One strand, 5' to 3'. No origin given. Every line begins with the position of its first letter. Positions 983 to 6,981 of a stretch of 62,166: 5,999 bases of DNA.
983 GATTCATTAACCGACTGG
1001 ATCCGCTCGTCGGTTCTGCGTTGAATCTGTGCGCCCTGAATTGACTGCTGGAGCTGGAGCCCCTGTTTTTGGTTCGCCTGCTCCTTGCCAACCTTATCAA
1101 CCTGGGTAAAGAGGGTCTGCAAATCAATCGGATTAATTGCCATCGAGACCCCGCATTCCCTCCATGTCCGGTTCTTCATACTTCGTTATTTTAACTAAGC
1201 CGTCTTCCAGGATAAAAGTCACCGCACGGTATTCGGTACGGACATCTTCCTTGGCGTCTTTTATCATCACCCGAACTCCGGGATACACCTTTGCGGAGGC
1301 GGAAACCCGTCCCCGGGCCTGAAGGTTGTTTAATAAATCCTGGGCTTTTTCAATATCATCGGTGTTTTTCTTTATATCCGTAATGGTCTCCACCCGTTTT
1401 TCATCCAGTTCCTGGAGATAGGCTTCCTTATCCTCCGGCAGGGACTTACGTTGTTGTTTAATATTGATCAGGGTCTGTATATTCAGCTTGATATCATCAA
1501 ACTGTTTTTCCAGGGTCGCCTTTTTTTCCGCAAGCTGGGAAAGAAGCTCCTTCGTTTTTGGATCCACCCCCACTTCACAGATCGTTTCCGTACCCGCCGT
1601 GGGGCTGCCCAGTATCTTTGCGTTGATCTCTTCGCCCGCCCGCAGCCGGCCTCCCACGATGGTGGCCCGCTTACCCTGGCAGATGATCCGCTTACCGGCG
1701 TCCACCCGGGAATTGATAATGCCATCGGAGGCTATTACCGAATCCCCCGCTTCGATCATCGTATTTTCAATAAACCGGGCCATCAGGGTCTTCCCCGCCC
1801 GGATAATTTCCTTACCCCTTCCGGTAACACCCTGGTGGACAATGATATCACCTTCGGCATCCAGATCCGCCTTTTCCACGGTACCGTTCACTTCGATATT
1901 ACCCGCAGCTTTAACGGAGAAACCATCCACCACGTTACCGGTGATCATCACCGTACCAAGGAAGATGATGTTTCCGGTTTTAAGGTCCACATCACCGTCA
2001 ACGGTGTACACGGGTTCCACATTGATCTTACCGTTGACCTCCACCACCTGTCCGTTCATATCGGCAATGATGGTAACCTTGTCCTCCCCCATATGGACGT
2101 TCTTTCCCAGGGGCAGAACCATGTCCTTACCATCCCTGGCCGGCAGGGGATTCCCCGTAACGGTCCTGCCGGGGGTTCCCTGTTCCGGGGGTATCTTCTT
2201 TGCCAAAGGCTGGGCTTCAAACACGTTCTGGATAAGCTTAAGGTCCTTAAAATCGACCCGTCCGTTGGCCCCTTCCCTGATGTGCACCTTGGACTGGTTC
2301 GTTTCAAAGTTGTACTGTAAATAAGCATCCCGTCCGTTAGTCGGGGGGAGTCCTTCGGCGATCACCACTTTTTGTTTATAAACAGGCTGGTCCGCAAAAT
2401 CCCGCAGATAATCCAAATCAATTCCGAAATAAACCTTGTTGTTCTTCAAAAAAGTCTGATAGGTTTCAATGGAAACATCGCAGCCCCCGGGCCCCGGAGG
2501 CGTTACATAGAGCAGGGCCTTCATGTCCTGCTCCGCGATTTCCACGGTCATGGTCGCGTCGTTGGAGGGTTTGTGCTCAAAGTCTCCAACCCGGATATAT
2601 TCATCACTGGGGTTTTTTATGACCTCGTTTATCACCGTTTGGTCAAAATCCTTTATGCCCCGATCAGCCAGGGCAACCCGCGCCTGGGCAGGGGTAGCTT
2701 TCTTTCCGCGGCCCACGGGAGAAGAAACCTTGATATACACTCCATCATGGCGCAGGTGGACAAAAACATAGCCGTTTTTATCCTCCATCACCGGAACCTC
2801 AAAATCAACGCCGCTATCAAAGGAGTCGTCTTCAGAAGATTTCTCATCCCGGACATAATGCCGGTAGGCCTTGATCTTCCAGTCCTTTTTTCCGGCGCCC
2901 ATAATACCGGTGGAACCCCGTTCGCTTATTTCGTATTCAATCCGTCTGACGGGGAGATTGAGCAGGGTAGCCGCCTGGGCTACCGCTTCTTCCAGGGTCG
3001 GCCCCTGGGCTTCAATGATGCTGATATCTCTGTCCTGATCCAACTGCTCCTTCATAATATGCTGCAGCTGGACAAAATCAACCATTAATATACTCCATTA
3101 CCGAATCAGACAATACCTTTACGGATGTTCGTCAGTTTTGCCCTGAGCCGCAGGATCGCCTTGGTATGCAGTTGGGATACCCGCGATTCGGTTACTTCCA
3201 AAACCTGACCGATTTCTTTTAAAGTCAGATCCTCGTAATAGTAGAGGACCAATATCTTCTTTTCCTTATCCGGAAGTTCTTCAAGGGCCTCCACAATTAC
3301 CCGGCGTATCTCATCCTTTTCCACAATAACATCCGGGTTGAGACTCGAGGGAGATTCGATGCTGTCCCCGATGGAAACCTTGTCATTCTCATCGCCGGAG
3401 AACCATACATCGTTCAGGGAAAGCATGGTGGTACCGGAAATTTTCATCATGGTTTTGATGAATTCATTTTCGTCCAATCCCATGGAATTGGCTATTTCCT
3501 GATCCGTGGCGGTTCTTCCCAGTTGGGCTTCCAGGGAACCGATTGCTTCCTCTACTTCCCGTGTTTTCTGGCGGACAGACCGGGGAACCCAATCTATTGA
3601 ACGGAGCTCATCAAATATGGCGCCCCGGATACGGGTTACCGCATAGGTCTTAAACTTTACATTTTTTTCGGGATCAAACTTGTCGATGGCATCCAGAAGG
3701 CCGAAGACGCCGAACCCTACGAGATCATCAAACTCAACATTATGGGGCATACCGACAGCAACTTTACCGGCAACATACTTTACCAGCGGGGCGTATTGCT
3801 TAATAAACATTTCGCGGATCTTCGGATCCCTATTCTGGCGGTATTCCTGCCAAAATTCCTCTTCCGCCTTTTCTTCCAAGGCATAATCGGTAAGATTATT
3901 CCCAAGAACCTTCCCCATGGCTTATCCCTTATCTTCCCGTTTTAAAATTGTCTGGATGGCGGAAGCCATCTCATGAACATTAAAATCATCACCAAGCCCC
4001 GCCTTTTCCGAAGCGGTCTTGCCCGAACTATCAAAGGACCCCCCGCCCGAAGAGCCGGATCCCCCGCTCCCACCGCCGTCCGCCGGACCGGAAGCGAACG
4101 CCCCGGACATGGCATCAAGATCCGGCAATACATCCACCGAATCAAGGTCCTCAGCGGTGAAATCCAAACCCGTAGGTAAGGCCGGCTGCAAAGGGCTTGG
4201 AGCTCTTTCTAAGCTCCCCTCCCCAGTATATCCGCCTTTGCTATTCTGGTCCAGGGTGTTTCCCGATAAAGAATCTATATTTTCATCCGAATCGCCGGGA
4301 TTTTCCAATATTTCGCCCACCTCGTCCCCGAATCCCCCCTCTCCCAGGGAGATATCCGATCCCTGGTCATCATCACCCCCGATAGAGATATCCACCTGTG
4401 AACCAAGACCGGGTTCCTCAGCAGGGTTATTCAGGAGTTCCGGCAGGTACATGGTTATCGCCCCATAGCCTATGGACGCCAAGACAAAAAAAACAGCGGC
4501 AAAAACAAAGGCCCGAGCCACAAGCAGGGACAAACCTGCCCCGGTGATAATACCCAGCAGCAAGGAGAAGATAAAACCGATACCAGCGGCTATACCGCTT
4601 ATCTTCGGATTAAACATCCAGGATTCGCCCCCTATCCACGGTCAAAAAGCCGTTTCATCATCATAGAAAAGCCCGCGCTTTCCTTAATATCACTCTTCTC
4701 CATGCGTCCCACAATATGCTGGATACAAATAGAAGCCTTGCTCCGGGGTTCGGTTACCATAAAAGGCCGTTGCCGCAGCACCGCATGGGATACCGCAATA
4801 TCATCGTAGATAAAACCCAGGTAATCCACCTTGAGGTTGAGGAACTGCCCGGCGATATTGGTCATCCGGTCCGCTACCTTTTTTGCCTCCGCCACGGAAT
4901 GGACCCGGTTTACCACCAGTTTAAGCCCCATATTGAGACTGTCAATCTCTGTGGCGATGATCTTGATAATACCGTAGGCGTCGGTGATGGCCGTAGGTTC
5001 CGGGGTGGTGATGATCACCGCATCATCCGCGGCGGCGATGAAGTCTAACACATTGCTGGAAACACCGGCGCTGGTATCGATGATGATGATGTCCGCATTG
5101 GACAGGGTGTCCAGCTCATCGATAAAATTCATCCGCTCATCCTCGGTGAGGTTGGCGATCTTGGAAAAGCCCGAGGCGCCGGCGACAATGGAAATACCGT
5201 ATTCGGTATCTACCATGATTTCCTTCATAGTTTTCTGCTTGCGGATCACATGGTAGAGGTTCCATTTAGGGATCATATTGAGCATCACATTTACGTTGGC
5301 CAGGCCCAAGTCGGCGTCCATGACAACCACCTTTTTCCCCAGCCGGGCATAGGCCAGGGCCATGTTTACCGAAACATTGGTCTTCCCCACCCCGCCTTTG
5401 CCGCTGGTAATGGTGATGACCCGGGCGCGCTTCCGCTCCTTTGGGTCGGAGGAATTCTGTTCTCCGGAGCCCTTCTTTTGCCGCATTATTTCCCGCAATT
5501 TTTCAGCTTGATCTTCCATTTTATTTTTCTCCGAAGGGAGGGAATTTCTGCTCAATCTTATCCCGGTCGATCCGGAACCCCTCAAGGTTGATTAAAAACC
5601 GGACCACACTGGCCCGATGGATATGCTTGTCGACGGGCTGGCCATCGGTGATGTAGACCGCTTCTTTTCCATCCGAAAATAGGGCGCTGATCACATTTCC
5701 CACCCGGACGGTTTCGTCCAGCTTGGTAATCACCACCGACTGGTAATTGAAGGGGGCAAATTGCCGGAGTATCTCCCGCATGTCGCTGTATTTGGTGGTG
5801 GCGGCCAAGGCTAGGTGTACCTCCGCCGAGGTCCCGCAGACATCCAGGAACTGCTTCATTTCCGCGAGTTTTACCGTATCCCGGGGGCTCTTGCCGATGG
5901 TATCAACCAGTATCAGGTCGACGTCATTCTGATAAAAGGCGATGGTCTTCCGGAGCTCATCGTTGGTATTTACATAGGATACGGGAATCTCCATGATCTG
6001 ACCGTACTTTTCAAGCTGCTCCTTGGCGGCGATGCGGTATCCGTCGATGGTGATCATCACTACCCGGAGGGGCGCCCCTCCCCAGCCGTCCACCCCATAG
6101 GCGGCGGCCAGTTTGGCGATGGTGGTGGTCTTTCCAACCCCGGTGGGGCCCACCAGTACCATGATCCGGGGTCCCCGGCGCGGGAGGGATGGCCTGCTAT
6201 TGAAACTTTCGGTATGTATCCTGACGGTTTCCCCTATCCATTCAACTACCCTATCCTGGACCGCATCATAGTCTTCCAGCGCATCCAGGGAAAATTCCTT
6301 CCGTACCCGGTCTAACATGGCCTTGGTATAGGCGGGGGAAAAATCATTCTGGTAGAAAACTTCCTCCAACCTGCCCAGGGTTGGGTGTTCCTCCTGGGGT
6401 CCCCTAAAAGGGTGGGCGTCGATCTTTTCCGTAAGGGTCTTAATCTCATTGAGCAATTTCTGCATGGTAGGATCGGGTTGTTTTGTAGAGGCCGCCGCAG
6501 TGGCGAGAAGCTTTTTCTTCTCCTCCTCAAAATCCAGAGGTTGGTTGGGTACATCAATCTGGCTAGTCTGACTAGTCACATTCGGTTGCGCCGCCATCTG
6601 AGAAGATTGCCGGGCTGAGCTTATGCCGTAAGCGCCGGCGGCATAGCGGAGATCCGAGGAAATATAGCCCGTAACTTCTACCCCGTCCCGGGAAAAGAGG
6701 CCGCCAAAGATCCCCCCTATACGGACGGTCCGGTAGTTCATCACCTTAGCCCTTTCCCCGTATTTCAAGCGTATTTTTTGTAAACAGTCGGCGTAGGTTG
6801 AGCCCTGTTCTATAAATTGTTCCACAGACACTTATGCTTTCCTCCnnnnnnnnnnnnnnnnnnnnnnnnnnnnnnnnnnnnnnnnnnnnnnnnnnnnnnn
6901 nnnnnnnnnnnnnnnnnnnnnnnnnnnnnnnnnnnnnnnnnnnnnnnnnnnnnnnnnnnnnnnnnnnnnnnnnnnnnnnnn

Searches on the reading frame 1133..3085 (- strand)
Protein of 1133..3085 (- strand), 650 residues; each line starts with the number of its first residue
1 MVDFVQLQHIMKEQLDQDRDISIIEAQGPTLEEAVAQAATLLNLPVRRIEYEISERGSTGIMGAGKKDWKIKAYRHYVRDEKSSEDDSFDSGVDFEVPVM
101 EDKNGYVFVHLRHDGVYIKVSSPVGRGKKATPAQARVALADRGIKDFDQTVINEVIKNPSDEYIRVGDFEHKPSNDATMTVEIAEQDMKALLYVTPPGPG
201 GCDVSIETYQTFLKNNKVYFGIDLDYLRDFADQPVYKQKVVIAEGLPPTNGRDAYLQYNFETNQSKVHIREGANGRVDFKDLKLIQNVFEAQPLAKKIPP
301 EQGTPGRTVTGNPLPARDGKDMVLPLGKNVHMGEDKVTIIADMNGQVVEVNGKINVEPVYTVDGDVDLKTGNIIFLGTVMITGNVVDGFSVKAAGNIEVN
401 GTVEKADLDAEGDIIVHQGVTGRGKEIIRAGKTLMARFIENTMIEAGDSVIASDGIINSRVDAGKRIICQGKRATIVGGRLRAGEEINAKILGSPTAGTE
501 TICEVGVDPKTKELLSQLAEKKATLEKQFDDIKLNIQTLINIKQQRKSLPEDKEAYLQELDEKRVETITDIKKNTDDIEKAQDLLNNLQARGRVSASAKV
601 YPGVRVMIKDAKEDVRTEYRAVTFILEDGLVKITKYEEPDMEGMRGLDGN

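Call 53: search_protein_families(library=pfam, proteins=[window:1133-3085:-], max_evalue=0.001)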
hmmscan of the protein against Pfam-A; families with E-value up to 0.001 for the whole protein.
window:1133-3085:- (650 aa): 3 families
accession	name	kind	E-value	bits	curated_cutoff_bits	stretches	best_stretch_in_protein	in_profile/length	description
PF03961.19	FapA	-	1e-76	258.6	31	1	358-629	1-270/272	Flagellar Assembly Protein A beta solenoid domain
PF20250.3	FapA_N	-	3.1e-48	163.9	27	1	180-351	2-177/178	Flagellar Assembly Protein A N-terminal region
PF14804.11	Jag_N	-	1.8e-14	54.3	25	1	27-74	2-49/50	Jag N-terminus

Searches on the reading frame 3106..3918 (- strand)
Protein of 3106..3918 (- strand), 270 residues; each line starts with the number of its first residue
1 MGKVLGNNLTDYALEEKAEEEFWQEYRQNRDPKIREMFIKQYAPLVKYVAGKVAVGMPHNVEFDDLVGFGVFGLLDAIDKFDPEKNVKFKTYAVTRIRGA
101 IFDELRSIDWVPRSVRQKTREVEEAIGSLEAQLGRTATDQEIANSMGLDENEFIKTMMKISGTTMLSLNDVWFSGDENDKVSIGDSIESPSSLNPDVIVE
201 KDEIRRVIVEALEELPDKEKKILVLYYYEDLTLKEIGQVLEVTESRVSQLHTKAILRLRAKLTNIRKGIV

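Call 53: search_protein_families(library=pfam, proteins=[window:3106-3918:-], max_evalue=0.001)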
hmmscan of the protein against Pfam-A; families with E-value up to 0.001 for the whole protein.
window:3106-3918:- (270 aa): 4 families
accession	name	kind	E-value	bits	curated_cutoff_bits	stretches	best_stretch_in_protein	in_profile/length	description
PF04545.22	Sigma70_r4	-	1.3e-19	69.8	24.1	1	211-260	1-50/50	Sigma-70, region 4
PF04542.20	Sigma70_r2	-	1.1e-16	60.9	24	1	39-110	2-70/71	Sigma-70 region 2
PF08281.18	Sigma70_r4_2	-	3.3e-11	43.1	25.7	1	206-258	2-54/54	Sigma-70, region 4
PF04539.22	Sigma70_r3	-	2.6e-08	34.3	25.3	1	118-191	2-75/78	Sigma-70 region 3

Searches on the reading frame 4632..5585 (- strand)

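Call 53: search_protein_families(library=pfam, proteins=[window:4632-5585:-], max_evalue=0.001)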
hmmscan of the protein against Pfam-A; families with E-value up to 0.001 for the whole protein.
window:4632-5585:- (317 aa): 6 families
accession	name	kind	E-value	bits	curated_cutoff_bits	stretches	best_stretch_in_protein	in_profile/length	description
PF13614.12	AAA_31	-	3e-18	66.8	27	1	55-221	2-175/177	AAA domain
PF01656.29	CbiA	-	1.1e-17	64.5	25.4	1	57-275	1-125/125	CobQ/CobB/MinD/ParA nucleotide binding domain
PF10609.15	ParA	-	6e-16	59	27.1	1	55-293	4-243/246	NUBPL iron-transfer P-loop NTPase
PF00142.24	Fer4_NifH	-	6.3e-08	32.8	25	1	61-275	6-224/271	4Fe-4S iron sulfur cluster binding proteins, NifH/frxC family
PF02374.21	ArsA_ATPase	-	7.7e-06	25.8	24.3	1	59-92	5-38/305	Anion-transporting ATPase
PF09140.17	MipZ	-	0.00014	21.7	20.7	1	56-195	2-128/262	ATPase MipZ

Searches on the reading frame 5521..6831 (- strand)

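Call 53: search_protein_families(library=pfam, proteins=[window:5521-6831:-], max_evalue=0.001)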
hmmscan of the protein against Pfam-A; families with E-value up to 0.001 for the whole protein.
window:5521-6831:- (436 aa): 4 families
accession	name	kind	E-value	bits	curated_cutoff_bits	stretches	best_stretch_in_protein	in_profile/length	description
PF00448.28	SRP54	-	1.5e-32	113.3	22.7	1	222-410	2-188/196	SRP54-type protein, GTPase domain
PF13401.12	AAA_22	-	9.9e-06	26.3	27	1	219-298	2-76/130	AAA domain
PF00004.35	AAA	-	0.00011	23.1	21.2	1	224-356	1-119/131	ATPase family associated with various cellular activities (AAA)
PF13191.12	AAA_16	-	0.00072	20.5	32.6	0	218-250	21-53/167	AAA ATPase domain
